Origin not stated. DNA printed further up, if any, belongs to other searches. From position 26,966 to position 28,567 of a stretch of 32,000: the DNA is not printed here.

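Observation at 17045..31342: Compact lipo-thiazol(in)e-aldehyde NRPS locus: TE-II, SagB-type oxidase, FAAL-ACP-Cy-A-PCP-R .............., U32-like protein, AraC, MATE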

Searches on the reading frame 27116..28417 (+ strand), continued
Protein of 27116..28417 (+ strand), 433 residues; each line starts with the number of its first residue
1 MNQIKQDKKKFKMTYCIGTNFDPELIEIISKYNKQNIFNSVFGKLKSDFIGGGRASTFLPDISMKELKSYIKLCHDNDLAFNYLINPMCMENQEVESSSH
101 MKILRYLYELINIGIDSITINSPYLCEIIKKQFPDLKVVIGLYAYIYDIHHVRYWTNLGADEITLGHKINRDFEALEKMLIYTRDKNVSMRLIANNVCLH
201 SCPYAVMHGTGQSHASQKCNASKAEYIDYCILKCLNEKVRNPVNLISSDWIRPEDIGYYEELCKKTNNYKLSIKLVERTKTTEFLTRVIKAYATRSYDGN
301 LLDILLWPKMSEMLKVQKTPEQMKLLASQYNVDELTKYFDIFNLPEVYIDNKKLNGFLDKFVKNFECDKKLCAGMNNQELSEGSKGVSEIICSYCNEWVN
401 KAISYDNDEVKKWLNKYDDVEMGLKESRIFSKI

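Call 53: search_protein_families(library=pfam, proteins=[L020:9126-10025:+, L020:11232-12677:+, L032:9088-9975:+, L032:11227-12684:+, L012:8803-9972:+, L008:7922-8815:+, L008:11380-12699:+, L030:11260-12759:+, L030:13093-15621:+, L017:8487-9965:-], max_evalue=0.001)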
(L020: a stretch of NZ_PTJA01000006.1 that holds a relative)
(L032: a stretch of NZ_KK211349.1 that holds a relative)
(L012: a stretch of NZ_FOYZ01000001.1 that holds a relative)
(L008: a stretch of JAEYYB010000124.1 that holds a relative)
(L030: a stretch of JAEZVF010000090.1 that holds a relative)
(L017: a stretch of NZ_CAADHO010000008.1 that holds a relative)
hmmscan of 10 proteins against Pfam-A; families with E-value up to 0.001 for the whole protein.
L020:9126-10025:+ (300 aa): 11 families
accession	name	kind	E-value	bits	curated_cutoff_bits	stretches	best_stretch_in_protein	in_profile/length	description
PF08241.18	Methyltransf_11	-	6.2e-18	65.7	21.2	1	81-177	1-93/95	Methyltransferase domain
PF13649.12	Methyltransf_25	-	2.9e-17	63.6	27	1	80-175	1-97/97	Methyltransferase domain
PF13847.12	Methyltransf_31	-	1.4e-12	48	27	1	79-198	6-137/145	Methyltransferase domain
PF08242.18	Methyltransf_12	-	3.3e-10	41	30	1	81-177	1-98/98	Methyltransferase domain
PF01209.24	Ubie_methyltran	-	1.1e-09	38.4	20.1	1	78-179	49-151/233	ubiE/COQ5 methyltransferase family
PF13489.12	Methyltransf_23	-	2.6e-08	34.2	27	1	62-188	7-126/164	Methyltransferase domain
PF02353.26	CMAS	-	4.8e-07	29.8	27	1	62-240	49-226/273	Mycolic acid cyclopropane synthetase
PF02390.23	Methyltransf_4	-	4.3e-05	23.5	24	1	80-183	5-120/173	Putative methyltransferase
PF03141.22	Methyltransf_29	-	6.6e-05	22.1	23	1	62-188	103-228/506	Putative S-adenosyl-L-methionine-dependent methyltransferase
PF00891.24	Methyltransf_2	-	6.7e-05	22.8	22.3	1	71-188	57-173/210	O-methyltransferase domain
PF05175.20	MTS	-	0.00055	20.1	23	0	77-178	32-137/170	Methyltransferase small domain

L020:11232-12677:+ (482 aa): 1 family
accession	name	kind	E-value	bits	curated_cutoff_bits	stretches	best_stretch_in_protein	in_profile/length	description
PF00202.27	Aminotran_3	-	1.6e-92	310.8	30.5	1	40-454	10-403/403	Aminotransferase class-III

L032:9088-9975:+ (296 aa): 11 families
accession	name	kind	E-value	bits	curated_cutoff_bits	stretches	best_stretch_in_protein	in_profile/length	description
PF08241.18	Methyltransf_11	-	5e-19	69.2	21.2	1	85-182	1-94/95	Methyltransferase domain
PF13649.12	Methyltransf_25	-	4.8e-17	62.9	27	1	85-179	2-97/97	Methyltransferase domain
PF13847.12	Methyltransf_31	-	5.6e-16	59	27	1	81-194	4-125/145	Methyltransferase domain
PF01209.24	Ubie_methyltran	-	1.2e-11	44.9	20.1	1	82-186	49-154/233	ubiE/COQ5 methyltransferase family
PF02353.26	CMAS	-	1.1e-10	41.8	27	1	67-245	50-227/273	Mycolic acid cyclopropane synthetase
PF08242.18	Methyltransf_12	-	2.5e-10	41.4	30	1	85-181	1-98/98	Methyltransferase domain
PF13489.12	Methyltransf_23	-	2.4e-08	34.3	27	1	67-229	8-160/164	Methyltransferase domain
PF00891.24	Methyltransf_2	-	2.2e-07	30.9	22.3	1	72-229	55-210/210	O-methyltransferase domain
PF05175.20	MTS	-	1.2e-05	25.5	23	1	80-183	31-138/170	Methyltransferase small domain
PF02390.23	Methyltransf_4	-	0.00019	21.4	24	0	84-153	5-77/173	Putative methyltransferase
PF01135.25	PCMT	-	0.00024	21.4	20.3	1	73-143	70-136/210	Protein-L-isoaspartate(D-aspartate) O-methyltransferase (PCMT)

L032:11227-12684:+ (486 aa): 1 family
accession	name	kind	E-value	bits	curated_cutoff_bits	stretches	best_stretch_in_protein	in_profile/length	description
PF00202.27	Aminotran_3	-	1.9e-100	336.8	30.5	1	39-452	10-403/403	Aminotransferase class-III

L012:8803-9972:+ (390 aa): 1 family
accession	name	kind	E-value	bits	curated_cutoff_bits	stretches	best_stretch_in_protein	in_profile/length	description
PF04443.18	LuxE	-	8.7e-43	147.1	24.9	1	27-375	34-388/391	Acyl-protein synthetase, LuxE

L008:7922-8815:+ (298 aa): 9 families
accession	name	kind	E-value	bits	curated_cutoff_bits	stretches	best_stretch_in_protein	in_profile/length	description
PF08241.18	Methyltransf_11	-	9.2e-21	74.7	21.2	1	85-183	1-94/95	Methyltransferase domain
PF13649.12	Methyltransf_25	-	7.1e-18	65.5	27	1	84-180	1-97/97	Methyltransferase domain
PF13847.12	Methyltransf_31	-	1.2e-15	57.9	27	1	81-191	4-119/145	Methyltransferase domain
PF01209.24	Ubie_methyltran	-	1.1e-11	45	20.1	1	78-184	45-151/233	ubiE/COQ5 methyltransferase family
PF02353.26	CMAS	-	1.8e-10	41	27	1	69-257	51-236/273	Mycolic acid cyclopropane synthetase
PF08242.18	Methyltransf_12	-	1.8e-09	38.6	30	1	85-182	1-98/98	Methyltransferase domain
PF13489.12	Methyltransf_23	-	4.1e-06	27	27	1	63-186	7-118/164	Methyltransferase domain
PF05175.20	MTS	-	0.00039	20.6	23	1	74-183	25-137/170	Methyltransferase small domain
PF01135.25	PCMT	-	0.00098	19.4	20.3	0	68-138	61-131/210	Protein-L-isoaspartate(D-aspartate) O-methyltransferase (PCMT)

L008:11380-12699:+ (440 aa): 1 family
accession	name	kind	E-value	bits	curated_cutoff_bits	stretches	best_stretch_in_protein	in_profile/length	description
PF00698.26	Acyl_transf_1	-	9.8e-35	121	32.7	1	17-300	3-280/319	Acyl transferase domain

L030:11260-12759:+ (500 aa): 1 family
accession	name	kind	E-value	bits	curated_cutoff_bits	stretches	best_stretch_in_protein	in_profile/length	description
PF00501.34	AMP-binding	-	3.8e-49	167.9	29.9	1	42-371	25-384/384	AMP-binding enzyme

L030:13093-15621:+ (843 aa): 2 families
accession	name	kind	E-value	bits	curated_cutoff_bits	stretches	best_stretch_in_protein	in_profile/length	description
PF01326.24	PPDK_N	-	2e-101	340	27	1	27-332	5-321/328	Pyruvate phosphate dikinase, AMP/ATP-binding domain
PF00391.29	PEP-utilizers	-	2e-23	82.2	23.1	1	767-837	2-72/72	PEP-utilising enzyme, mobile domain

L017:8487-9965:- (493 aa): 0 families

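Call 56: find_encoding_contigs(protein=P0121, flank=10000, max_places=4)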
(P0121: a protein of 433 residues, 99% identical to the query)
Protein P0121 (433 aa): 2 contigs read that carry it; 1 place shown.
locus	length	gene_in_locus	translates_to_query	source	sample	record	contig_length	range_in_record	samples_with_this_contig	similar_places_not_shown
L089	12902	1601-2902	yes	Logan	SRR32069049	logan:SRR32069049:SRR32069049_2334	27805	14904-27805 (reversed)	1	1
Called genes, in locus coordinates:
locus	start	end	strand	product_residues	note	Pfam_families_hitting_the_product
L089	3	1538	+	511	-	?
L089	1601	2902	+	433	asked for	PF01136:Peptidase_U32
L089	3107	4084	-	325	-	PF12833:HTH_18, PF00165:HTH_AraC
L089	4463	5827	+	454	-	PF01554:MatE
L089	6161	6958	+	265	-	PF00005:ABC_tran, PF13304:AAA_21 (faint)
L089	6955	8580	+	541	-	-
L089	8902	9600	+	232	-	PF22624:AASDHPPT_N, PF01648:ACPS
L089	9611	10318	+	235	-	PF00561:Abhydrolase_1 (faint), PF00975:Thioesterase, PF12146:Hydrolase_4 (faint)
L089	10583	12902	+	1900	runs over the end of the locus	PF00668:Condensation, PF00550:PP-binding (weak), PF00501:AMP-binding, PF13193:AMP-binding_C, PF00668:Condensation, PF00106:adh_short, PF08659:KR, PF13561:adh_short_C2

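Call 57: find_encoding_contigs(protein=window:27116-28417:+, flank=10000, max_places=4)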
Protein window:27116-28417:+ (433 aa): 11 contigs read that carry it; 4 places shown.
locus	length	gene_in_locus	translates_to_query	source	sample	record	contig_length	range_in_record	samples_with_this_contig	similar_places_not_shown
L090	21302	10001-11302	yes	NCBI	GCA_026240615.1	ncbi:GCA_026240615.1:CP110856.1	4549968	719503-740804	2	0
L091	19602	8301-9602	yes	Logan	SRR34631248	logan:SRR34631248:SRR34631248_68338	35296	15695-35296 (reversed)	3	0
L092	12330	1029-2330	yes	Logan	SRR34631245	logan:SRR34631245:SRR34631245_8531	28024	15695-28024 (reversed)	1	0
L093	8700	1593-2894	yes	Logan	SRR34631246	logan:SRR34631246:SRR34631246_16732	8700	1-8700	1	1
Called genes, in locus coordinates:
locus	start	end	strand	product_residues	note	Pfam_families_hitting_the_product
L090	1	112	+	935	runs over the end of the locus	PF04122:CW_binding_2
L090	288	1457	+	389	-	PF00465:Fe-ADH, PF13685:Fe-ADH_2, PF25137:ADH_Fe_C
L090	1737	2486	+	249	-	PF00975:Thioesterase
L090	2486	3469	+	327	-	PF00881:Nitroreductase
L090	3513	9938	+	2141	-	PF00501:AMP-binding, PF00550:PP-binding, PF00668:Condensation, PF00501:AMP-binding, PF13193:AMP-binding_C, PF00550:PP-binding, PF01370:Epimerase, PF07993:NAD_binding_4, +1 more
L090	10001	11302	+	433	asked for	PF01136:Peptidase_U32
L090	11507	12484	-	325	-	PF12833:HTH_18, PF00165:HTH_AraC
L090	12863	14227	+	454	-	PF01554:MatE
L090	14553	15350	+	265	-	PF00005:ABC_tran, PF13304:AAA_21 (faint)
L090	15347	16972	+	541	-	-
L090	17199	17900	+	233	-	PF22624:AASDHPPT_N, PF01648:ACPS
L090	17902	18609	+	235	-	PF00561:Abhydrolase_1 (faint), PF00975:Thioesterase, PF12146:Hydrolase_4 (faint), PF12697:Abhydrolase_6 (weak)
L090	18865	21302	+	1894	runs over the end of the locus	PF00668:Condensation, PF00550:PP-binding (weak), PF00501:AMP-binding, PF13193:AMP-binding_C, PF00668:Condensation, PF00106:adh_short, PF08659:KR, PF13561:adh_short_C2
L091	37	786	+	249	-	PF00975:Thioesterase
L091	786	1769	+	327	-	PF00881:Nitroreductase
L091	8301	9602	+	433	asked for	PF01136:Peptidase_U32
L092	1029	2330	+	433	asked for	PF01136:Peptidase_U32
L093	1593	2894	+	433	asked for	PF01136:Peptidase_U32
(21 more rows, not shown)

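Call 85: search_protein_families(library=pfam, proteins=[L071:11191-12318:+, L071:8514-9710:-, L071:6849-8471:+, L064:9199-9999:+, L064:11582-12814:+, L064:13039-14448:+, L064:14452-15534:+, L048:11236-12639:+, L048:12618-13406:+, L048:13406-14380:+], max_evalue=0.001)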
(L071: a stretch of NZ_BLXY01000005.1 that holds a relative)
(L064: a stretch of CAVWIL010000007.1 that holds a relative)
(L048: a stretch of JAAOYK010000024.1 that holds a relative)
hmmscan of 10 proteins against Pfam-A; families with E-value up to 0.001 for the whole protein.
L071:11191-12318:+ (376 aa): 5 families
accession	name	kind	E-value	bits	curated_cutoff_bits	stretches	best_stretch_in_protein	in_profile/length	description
PF02797.21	Chal_sti_synt_C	-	1.5e-22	80.7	27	1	236-376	2-150/151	Chalcone and stilbene synthases, C-terminal domain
PF08392.18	FAE1_CUT1_RppA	-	1.4e-15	57.8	27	1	89-231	64-207/290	FAE1/Type III polyketide synthase-like protein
PF08541.16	ACP_syn_III_C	-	5.4e-14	52.6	26.6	1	287-374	4-89/90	3-Oxoacyl-[acyl-carrier-protein (ACP)] synthase III C terminal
PF00195.25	Chal_sti_synt_N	-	9.5e-14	51.8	27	1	95-228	86-222/225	Chalcone and stilbene synthases, N-terminal domain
PF08545.16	ACP_syn_III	-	3.3e-05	24.1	24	1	168-230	5-64/80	3-Oxoacyl-[acyl-carrier-protein (ACP)] synthase III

L071:8514-9710:- (399 aa): 0 families

L071:6849-8471:+ (541 aa): 2 families
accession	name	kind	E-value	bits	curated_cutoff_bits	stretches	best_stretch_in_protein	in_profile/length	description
PF02310.24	B12-binding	-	1.1e-16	61.2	32.1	1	81-205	5-119/121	B12 binding domain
PF04055.27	Radical_SAM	-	1.1e-10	42.4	29.5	1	269-429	5-166/166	Radical SAM superfamily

L064:9199-9999:+ (267 aa): 6 families
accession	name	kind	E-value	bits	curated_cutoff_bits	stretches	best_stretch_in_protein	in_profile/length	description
PF13649.12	Methyltransf_25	-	9.7e-18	65.1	27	1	91-186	1-93/97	Methyltransferase domain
PF08241.18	Methyltransf_11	-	1e-16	61.8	21.2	1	92-192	1-94/95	Methyltransferase domain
PF13847.12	Methyltransf_31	-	4.7e-11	43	27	1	90-194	6-110/145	Methyltransferase domain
PF01209.24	Ubie_methyltran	-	1.5e-10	41.3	20.1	1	85-200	45-157/233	ubiE/COQ5 methyltransferase family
PF13489.12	Methyltransf_23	-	1.2e-08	35.3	27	1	83-246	18-161/164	Methyltransferase domain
PF08242.18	Methyltransf_12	-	4.6e-08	34.1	30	1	92-186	1-92/98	Methyltransferase domain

L064:11582-12814:+ (411 aa): 3 families
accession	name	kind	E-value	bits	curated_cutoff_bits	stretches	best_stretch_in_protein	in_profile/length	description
PF00109.32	ketoacyl-synt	-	6.9e-53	180.3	20.8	1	1-244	1-252/252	Beta-ketoacyl synthase, N-terminal domain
PF02801.28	Ketoacyl-synt_C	-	3.6e-36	124.2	20.8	1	252-363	1-117/119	Beta-ketoacyl synthase, C-terminal domain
PF00108.29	Thiolase_N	-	2.8e-06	27.3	26.4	1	149-192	71-116/260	Thiolase, N-terminal domain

L064:13039-14448:+ (470 aa): 2 families
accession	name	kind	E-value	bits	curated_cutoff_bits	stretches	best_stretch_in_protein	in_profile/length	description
PF04055.27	Radical_SAM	-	1.2e-12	48.8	29.5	1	196-351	6-163/166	Radical SAM superfamily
PF02310.24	B12-binding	-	2.1e-08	34.4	32.1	1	44-131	40-120/121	B12 binding domain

L064:14452-15534:+ (361 aa): 5 families
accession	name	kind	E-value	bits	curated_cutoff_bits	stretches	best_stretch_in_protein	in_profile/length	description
PF02797.21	Chal_sti_synt_C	-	4.2e-19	69.5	27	1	220-359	1-148/151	Chalcone and stilbene synthases, C-terminal domain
PF08392.18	FAE1_CUT1_RppA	-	1.3e-17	64.5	27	1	43-217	37-208/290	FAE1/Type III polyketide synthase-like protein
PF08541.16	ACP_syn_III_C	-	2.8e-15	56.7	26.6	1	273-359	5-89/90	3-Oxoacyl-[acyl-carrier-protein (ACP)] synthase III C terminal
PF00195.25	Chal_sti_synt_N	-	1.4e-13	51.2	27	1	16-216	15-225/225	Chalcone and stilbene synthases, N-terminal domain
PF08545.16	ACP_syn_III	-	1e-05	25.7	24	1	152-223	5-73/80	3-Oxoacyl-[acyl-carrier-protein (ACP)] synthase III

L048:11236-12639:+ (468 aa): 3 families
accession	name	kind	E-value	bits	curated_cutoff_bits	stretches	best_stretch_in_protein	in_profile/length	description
PF00109.32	ketoacyl-synt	-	1.9e-32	113.3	20.8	2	198-303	146-252/252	Beta-ketoacyl synthase, N-terminal domain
PF02801.28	Ketoacyl-synt_C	-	8.3e-28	97.2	20.8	1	311-426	1-118/119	Beta-ketoacyl synthase, C-terminal domain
PF00108.29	Thiolase_N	-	8.8e-05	22.4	26.4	1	219-254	78-113/260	Thiolase, N-terminal domain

L048:12618-13406:+ (263 aa): 0 families

L048:13406-14380:+ (325 aa): 2 families
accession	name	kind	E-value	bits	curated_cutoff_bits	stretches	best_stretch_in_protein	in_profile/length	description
PF00149.33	Metallophos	-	1e-14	55.8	21.5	1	57-274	3-190/191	Calcineurin-like phosphoesterase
PF12850.12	Metallophos_2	-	1.8e-07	31.7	27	1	57-169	3-90/154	Calcineurin-like phosphoesterase superfamily domain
